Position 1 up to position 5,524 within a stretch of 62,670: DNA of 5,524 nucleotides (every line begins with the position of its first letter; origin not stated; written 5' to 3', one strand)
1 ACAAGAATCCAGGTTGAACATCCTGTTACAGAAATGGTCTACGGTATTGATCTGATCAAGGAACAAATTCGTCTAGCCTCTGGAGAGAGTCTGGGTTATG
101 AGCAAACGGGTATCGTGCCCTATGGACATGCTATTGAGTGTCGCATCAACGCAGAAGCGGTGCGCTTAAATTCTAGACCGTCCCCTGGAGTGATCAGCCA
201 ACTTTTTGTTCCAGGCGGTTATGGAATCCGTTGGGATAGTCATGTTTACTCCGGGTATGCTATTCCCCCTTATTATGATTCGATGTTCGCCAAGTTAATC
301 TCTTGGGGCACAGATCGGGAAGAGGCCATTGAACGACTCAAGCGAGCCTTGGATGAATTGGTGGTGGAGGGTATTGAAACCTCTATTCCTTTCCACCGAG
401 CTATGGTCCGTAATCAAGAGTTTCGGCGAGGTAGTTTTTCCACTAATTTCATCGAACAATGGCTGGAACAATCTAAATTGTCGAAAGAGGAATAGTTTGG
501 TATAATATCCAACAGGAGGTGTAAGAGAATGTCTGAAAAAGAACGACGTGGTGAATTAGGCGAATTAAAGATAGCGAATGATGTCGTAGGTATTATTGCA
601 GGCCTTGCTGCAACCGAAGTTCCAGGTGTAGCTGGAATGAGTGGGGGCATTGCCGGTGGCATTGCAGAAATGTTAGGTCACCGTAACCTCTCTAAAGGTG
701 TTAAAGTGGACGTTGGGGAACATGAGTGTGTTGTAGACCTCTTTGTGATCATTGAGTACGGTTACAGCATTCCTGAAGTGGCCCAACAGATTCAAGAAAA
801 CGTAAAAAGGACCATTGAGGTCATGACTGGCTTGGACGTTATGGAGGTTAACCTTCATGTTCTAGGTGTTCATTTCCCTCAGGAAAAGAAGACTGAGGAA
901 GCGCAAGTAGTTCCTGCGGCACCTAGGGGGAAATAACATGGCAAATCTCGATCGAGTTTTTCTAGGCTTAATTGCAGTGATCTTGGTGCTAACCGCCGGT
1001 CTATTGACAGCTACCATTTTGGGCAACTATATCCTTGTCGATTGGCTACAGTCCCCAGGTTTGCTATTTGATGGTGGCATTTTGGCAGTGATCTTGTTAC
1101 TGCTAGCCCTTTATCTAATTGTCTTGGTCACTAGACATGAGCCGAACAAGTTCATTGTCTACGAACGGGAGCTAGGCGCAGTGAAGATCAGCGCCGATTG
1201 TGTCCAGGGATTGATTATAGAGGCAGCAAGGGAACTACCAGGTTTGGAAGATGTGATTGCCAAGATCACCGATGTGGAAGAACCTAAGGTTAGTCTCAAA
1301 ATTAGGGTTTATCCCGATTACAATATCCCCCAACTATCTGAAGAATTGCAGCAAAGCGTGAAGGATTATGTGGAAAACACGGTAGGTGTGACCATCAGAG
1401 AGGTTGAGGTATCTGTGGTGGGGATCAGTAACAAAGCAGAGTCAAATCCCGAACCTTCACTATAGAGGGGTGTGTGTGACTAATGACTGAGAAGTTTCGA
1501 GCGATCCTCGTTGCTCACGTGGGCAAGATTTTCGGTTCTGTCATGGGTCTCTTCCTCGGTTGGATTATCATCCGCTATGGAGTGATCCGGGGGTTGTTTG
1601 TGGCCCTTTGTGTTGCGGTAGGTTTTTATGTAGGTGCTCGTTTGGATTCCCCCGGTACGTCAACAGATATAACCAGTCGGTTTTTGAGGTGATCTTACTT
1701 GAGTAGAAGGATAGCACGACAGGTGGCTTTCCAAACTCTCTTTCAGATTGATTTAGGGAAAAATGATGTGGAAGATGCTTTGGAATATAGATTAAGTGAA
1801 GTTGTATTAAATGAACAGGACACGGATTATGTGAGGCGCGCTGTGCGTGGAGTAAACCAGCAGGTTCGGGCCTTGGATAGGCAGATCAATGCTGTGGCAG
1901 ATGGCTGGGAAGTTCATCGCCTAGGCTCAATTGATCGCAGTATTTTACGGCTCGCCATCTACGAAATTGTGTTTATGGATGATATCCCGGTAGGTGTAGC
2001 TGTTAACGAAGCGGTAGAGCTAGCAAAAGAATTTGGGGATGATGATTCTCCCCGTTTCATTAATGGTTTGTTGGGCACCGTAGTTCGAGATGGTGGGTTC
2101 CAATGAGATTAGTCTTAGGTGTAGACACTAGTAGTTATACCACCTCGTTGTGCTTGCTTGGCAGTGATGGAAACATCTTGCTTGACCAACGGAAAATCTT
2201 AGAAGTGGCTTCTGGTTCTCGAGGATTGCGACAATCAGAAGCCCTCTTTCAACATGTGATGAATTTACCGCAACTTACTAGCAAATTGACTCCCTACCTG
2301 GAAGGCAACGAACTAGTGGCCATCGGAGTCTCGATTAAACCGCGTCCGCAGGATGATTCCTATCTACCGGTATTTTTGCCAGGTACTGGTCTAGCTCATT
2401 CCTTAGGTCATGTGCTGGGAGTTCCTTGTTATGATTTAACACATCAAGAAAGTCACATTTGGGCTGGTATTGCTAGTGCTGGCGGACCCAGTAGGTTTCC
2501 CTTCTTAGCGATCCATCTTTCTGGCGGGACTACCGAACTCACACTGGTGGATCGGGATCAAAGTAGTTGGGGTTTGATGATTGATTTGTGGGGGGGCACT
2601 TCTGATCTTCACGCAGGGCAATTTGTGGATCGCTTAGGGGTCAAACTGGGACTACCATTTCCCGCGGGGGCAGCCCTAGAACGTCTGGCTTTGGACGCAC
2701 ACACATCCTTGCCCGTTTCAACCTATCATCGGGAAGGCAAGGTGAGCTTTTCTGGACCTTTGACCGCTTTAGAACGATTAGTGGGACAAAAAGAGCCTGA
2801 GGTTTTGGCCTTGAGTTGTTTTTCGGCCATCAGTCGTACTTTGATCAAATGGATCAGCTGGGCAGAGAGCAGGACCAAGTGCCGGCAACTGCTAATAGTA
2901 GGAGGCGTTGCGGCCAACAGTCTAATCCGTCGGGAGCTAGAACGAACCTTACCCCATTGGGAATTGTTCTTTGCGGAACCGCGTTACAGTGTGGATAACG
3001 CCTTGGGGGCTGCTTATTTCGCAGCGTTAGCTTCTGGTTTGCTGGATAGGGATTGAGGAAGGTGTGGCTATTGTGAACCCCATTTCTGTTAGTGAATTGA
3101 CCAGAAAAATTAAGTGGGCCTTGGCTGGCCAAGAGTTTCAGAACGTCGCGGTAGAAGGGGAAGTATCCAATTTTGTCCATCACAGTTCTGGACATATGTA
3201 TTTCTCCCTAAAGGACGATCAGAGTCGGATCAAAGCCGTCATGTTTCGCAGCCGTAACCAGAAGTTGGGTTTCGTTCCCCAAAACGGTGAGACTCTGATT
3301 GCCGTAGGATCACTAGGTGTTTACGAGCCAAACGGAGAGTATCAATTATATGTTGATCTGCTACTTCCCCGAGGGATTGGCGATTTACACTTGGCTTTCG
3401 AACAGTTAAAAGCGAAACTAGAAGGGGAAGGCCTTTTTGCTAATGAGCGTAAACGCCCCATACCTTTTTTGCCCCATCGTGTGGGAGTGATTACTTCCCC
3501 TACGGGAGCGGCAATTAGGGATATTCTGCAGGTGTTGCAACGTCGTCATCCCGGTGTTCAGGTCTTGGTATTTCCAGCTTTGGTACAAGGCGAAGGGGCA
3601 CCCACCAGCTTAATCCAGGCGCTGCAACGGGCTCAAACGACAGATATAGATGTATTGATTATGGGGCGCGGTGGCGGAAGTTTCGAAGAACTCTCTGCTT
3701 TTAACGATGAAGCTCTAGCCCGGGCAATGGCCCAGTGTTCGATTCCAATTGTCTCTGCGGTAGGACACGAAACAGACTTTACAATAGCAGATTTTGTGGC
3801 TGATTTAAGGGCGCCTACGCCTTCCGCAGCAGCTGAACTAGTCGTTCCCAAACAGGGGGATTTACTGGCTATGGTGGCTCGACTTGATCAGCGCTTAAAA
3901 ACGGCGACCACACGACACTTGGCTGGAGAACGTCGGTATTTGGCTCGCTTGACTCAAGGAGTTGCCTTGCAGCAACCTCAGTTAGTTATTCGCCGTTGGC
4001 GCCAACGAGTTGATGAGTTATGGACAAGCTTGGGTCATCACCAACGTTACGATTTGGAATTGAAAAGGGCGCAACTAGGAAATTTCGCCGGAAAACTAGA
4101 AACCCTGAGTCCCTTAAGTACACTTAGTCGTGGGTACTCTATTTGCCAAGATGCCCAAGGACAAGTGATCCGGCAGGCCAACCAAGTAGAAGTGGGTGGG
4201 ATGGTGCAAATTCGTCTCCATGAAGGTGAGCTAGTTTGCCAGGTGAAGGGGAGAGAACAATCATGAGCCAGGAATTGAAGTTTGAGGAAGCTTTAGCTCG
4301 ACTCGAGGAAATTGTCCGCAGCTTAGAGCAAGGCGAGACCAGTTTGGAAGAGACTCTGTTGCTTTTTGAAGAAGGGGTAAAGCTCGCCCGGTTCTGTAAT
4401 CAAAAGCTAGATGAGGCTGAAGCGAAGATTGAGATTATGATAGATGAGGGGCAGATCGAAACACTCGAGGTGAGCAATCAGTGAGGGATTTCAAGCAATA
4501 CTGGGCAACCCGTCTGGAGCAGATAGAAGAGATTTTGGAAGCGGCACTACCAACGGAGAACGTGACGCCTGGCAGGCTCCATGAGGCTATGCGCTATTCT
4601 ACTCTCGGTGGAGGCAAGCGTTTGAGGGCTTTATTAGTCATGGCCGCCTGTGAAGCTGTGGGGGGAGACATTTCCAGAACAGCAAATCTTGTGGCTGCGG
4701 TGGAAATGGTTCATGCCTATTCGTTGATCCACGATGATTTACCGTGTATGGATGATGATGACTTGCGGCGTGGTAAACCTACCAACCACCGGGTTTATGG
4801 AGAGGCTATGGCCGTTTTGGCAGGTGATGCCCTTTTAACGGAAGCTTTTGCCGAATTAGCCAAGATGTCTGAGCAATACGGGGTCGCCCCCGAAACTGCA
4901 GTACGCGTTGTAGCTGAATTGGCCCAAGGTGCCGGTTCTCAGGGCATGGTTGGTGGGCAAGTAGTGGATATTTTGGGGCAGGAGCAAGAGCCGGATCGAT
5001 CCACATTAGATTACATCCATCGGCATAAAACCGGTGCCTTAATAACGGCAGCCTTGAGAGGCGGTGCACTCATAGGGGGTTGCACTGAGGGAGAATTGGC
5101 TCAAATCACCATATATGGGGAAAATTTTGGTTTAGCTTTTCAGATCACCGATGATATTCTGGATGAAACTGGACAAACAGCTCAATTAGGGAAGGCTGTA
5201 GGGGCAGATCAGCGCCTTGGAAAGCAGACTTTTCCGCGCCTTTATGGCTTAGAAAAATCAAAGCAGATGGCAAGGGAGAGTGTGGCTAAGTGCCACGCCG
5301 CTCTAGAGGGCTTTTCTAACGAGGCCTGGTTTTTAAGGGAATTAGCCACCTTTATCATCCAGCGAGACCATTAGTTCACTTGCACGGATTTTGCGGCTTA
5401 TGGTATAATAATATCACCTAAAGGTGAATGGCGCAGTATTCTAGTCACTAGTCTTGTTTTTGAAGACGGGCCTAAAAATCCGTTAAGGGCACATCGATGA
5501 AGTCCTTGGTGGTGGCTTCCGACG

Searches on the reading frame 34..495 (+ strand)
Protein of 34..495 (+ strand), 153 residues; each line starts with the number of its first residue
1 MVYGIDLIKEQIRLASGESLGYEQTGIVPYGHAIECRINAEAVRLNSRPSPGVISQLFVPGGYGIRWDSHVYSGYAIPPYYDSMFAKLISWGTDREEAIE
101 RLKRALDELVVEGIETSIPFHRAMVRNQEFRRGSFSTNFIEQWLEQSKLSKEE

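Call 24: search_protein_families(library=pfam, proteins=[window:34-495:+])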
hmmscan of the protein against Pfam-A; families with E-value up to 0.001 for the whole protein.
window:34-495:+ (153 aa): 1 family
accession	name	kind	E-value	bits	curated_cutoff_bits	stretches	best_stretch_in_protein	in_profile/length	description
PF02785.25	Biotin_carb_C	-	3e-40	137.1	32.4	1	35-142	1-108/108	Biotin carboxylase C-terminal domain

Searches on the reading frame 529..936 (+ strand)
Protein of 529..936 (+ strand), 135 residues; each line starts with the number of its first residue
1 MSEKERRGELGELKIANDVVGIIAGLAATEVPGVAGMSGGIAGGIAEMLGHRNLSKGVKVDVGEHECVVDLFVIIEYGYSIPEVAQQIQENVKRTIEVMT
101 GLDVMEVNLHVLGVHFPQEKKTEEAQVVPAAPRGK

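Call 23: search_protein_families(library=pfam, proteins=[window:529-936:+], max_evalue=0.01)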
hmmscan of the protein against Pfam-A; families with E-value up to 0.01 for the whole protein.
window:529-936:+ (135 aa): 1 family
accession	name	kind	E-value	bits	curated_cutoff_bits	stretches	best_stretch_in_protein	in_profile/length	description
PF03780.18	Asp23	-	3.9e-37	127.4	28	1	10-114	2-107/108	Asp23 family, cell envelope-related function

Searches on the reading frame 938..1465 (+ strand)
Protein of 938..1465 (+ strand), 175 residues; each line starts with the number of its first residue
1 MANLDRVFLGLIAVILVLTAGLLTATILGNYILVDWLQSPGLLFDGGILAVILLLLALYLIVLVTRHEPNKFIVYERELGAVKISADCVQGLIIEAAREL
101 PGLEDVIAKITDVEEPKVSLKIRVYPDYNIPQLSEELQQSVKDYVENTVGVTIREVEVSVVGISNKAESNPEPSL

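Call 24: search_protein_families(library=pfam, proteins=[window:938-1465:+])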
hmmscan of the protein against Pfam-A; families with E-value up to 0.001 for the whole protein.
window:938-1465:+ (175 aa): 1 family
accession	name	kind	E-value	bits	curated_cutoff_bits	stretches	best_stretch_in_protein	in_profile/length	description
PF03780.18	Asp23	-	3.4e-07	31.1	28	1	109-163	53-107/108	Asp23 family, cell envelope-related function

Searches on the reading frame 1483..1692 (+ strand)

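Call 23: search_protein_families(library=pfam, proteins=[window:1483-1692:+], max_evalue=0.01)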
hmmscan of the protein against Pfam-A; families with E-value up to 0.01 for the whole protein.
window:1483-1692:+ (69 aa): 1 family
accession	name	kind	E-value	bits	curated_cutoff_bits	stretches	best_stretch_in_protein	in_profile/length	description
PF10031.14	DUF2273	-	1.4e-12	47.8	25.4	1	11-55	4-48/48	Small integral membrane protein (DUF2273)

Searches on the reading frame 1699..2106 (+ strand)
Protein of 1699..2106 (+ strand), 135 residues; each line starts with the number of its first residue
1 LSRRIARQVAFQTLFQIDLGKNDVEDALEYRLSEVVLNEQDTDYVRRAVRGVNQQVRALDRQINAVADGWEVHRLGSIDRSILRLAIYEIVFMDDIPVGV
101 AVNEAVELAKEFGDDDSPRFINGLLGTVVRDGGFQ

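Call 23: search_protein_families(library=pfam, proteins=[window:1699-2106:+], max_evalue=0.01)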
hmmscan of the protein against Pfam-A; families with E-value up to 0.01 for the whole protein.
window:1699-2106:+ (135 aa): 1 family
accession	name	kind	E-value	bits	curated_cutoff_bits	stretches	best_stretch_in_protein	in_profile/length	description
PF01029.23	NusB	-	2.1e-36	125.7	23.1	1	5-130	2-133/133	NusB family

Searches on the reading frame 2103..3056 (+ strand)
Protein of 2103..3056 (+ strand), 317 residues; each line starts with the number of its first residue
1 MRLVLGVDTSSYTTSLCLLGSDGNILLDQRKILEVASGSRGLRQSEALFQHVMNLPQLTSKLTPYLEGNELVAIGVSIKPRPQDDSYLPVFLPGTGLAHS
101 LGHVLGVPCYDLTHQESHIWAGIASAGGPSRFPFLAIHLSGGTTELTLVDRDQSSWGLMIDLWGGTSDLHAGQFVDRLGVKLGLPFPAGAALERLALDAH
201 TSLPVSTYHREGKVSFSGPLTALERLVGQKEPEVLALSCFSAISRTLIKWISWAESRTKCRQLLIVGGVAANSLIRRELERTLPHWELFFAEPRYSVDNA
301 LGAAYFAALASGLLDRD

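Call 4: search_protein_families(library=pfam, proteins=[window:2103-3056:+])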
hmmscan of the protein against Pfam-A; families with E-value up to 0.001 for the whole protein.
window:2103-3056:+ (317 aa): 2 families
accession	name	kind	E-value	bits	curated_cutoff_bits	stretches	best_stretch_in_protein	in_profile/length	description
PF00814.31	TsaD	-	1.6e-24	87.5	24.8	1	94-302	69-261/264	tRNA N6-adenosine threonylcarbamoyltransferase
PF22521.2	HypF_C_2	-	1.3e-05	25.5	27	1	188-284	119-218/241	Carbamoyltransferase, Kae1-like Domain, second subdomain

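Call 5: search_protein_families(library=ncbifam, proteins=[window:2103-3056:+])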
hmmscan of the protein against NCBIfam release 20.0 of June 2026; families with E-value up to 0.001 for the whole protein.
window:2103-3056:+ (317 aa): 4 families
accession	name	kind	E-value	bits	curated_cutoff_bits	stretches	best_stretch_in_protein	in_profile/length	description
TIGR03723.1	T6A_TsaD_YgjD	equivalog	6.5e-30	104.3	296.1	1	91-308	86-310/314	tRNA (adenosine(37)-N6)-threonylcarbamoyltransferase complex transferase subunit TsaD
TIGR00329.1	gcp_kae1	subfamily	6.9e-29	101.1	207.8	1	5-300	1-301/305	tRNA (adenosine(37)-N6)-threonylcarbamoyltransferase complex transferase subunit TsaD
TIGR03722.2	arch_KAE1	equivalog_domain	2.5e-20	72.9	375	1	4-307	1-293/323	KEOPS complex N(6)-L-threonylcarbamoyladenine synthase Kae1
NF007174.0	PRK09605.1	equivalog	1.3e-14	53.6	447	1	3-308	2-296/535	bifunctional N(6)-L-threonylcarbamoyladenine synthase/serine/threonine protein kinase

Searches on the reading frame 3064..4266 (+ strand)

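Call 4: search_protein_families(library=pfam, proteins=[window:3064-4266:+])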
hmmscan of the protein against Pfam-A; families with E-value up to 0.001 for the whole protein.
window:3064-4266:+ (400 aa): 3 families
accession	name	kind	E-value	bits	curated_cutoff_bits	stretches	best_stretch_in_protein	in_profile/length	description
PF02601.20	Exonuc_VII_L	-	8.2e-96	321.6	35.9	2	124-340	1-216/315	Exonuclease VII, large subunit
PF13742.12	tRNA_anti_2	-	1.1e-28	99.7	27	1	7-98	1-92/95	OB-fold nucleic acid binding domain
PF01336.31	tRNA_anti-codon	-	7.3e-10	39.1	27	1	28-98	1-70/75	OB-fold nucleic acid binding domain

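Call 5: search_protein_families(library=ncbifam, proteins=[window:3064-4266:+])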
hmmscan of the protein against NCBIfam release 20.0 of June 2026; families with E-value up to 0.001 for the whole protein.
window:3064-4266:+ (400 aa): 1 family
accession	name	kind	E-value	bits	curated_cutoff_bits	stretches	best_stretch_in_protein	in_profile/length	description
TIGR00237.1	xseA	equivalog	3.3e-147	490.7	180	1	8-395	1-389/389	exodeoxyribonuclease VII large subunit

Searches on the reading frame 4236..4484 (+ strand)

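Call 4: search_protein_families(library=pfam, proteins=[window:4236-4484:+])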
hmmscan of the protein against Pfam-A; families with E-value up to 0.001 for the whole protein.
window:4236-4484:+ (82 aa): 1 family
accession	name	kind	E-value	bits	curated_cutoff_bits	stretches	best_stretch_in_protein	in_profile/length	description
PF02609.21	Exonuc_VII_S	-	1.2e-22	80.1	24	1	16-67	1-52/52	Exonuclease VII small subunit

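Call 5: search_protein_families(library=ncbifam, proteins=[window:4236-4484:+])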
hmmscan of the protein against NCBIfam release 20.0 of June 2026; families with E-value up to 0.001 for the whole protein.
window:4236-4484:+ (82 aa): 13 families
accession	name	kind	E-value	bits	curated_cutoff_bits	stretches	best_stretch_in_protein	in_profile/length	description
TIGR01280.1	xseB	equivalog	1.4e-22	79.4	35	1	15-71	1-57/57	exodeoxyribonuclease VII small subunit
NF002140.0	PRK00977.1-4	equivalog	7.6e-22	76.9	71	1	10-78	6-74/81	exodeoxyribonuclease VII small subunit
NF010669.0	PRK14066.1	equivalog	3e-20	72.3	113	1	15-70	5-60/76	exodeoxyribonuclease VII small subunit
NF002139.0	PRK00977.1-3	equivalog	3.7e-18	65.4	68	1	12-71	11-70/84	exodeoxyribonuclease VII small subunit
NF002138.0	PRK00977.1-2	equivalog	2e-16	59.5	77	1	10-77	2-70/77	exodeoxyribonuclease VII small subunit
NF010666.0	PRK14063.1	equivalog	2.1e-16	59.7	111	1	10-77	3-71/78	exodeoxyribonuclease VII small subunit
NF010670.0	PRK14067.1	equivalog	3.1e-16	58.8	107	1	12-80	6-73/81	exodeoxyribonuclease VII small subunit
NF002137.0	PRK00977.1-1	equivalog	4e-16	58.7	94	1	12-72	7-67/80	exodeoxyribonuclease VII small subunit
NF002141.0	PRK00977.1-5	equivalog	8.8e-16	57.6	92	1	15-71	22-77/93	exodeoxyribonuclease VII small subunit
NF010672.0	PRK14069.1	equivalog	3e-13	49.9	123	1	13-73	7-67/95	exodeoxyribonuclease VII small subunit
NF010667.0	PRK14064.1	equivalog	2.4e-12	47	134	1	15-69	7-61/75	exodeoxyribonuclease VII small subunit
NF010671.0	PRK14068.1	equivalog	3.3e-11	43.1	95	1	11-72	3-64/76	exodeoxyribonuclease VII small subunit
NF010673.0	PRK14070.1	equivalog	4.5e-09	36.3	119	1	15-68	2-55/75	exodeoxyribonuclease VII small subunit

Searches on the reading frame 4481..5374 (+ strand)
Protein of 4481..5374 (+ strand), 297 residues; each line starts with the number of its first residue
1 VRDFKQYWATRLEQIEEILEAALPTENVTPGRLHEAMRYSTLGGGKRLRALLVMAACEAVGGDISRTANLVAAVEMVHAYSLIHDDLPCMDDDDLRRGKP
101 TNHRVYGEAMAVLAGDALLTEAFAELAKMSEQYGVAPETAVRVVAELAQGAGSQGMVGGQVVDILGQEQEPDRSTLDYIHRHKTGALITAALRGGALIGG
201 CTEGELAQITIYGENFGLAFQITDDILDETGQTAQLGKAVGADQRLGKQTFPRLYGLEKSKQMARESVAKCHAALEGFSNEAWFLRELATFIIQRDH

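Call 4: search_protein_families(library=pfam, proteins=[window:4481-5374:+])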
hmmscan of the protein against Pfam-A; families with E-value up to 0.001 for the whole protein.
window:4481-5374:+ (297 aa): 2 families
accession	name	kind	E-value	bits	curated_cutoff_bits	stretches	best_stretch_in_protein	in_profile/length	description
PF00348.22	polyprenyl_synt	-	7.9e-58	196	27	1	33-270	4-232/251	Polyprenyl synthetase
PF01040.23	UbiA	-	0.00084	19.1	34.2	0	50-114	125-189/250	UbiA prenyltransferase family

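Call 5: search_protein_families(library=ncbifam, proteins=[window:4481-5374:+])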
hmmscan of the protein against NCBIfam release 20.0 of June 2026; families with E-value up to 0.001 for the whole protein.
window:4481-5374:+ (297 aa): 16 families
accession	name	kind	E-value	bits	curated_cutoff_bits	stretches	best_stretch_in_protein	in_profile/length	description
NF045485.1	FPPsyn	subfamily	4.5e-107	357.5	275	1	12-297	5-288/288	farnesyl diphosphate synthase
NF045685.1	GGPPSynCrtE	equivalog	4.5e-96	321.3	460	1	3-297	2-293/293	geranylgeranyl diphosphate synthase CrtE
NF007877.0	PRK10581.1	equivalog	4.6e-79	265.7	321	1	3-296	2-298/299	(2E,6E)-farnesyl diphosphate synthase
NF040698.1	IdsA_Meth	equivalog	8.1e-61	206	468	1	13-268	12-261/328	short chain isoprenyl diphosphate synthase IdsA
NF041169.1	f2_encap_cargo4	exception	1e-57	195.9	450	1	38-272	43-267/334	family 2 encapsulin nanocompartment cargo protein polyprenyl transferase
NF041003.1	GGPP_syn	equivalog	9e-50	169.6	500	1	4-270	2-260/326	geranylgeranyl diphosphate synthase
NF045549.1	GGPPsyn_IdsB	equivalog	7.1e-37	127.2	475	1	44-271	64-283/346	geranylgeranyl diphosphate synthase IdsB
TIGR02748.1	GerC3_HepT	equivalog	2e-36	125.7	456.55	1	11-267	12-251/319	heptaprenyl diphosphate synthase component II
NF040789.2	gerfarn_diphsyn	equivalog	1e-35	123.6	560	1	9-254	12-264/345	geranylfarnesyl diphosphate synthase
TIGR02749.1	prenyl_cyano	equivalog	4.4e-35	121.3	383.2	1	43-264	42-254/322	solanesyl diphosphate synthase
NF008140.0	PRK10888.1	equivalog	2.9e-32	112.2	412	1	39-263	38-250/323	octaprenyl diphosphate synthase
NF042417.1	NPPPS_Mycobact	equivalog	1.8e-30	106.1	600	1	13-261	27-260/335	nonaprenyl/(2E,6E)-farnesyl/geranylgeranyl diphosphat synthase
NF045628.1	HxpDPsynlarge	equivalog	1.4e-28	99.8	500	1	14-270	7-247/311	hexaprenyl-diphosphate synthase large subunit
NF040627.1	GFPS_Meth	equivalog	1.5e-24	86.9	600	1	38-267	33-242/285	geranylfarnesyl diphosphate synthase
NF042416.1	GFPPS_Mycobact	equivalog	4.9e-17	61.9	600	1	39-251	36-261/350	bifunctional (2E,6E)-farnesyl/geranyl diphosphate synthase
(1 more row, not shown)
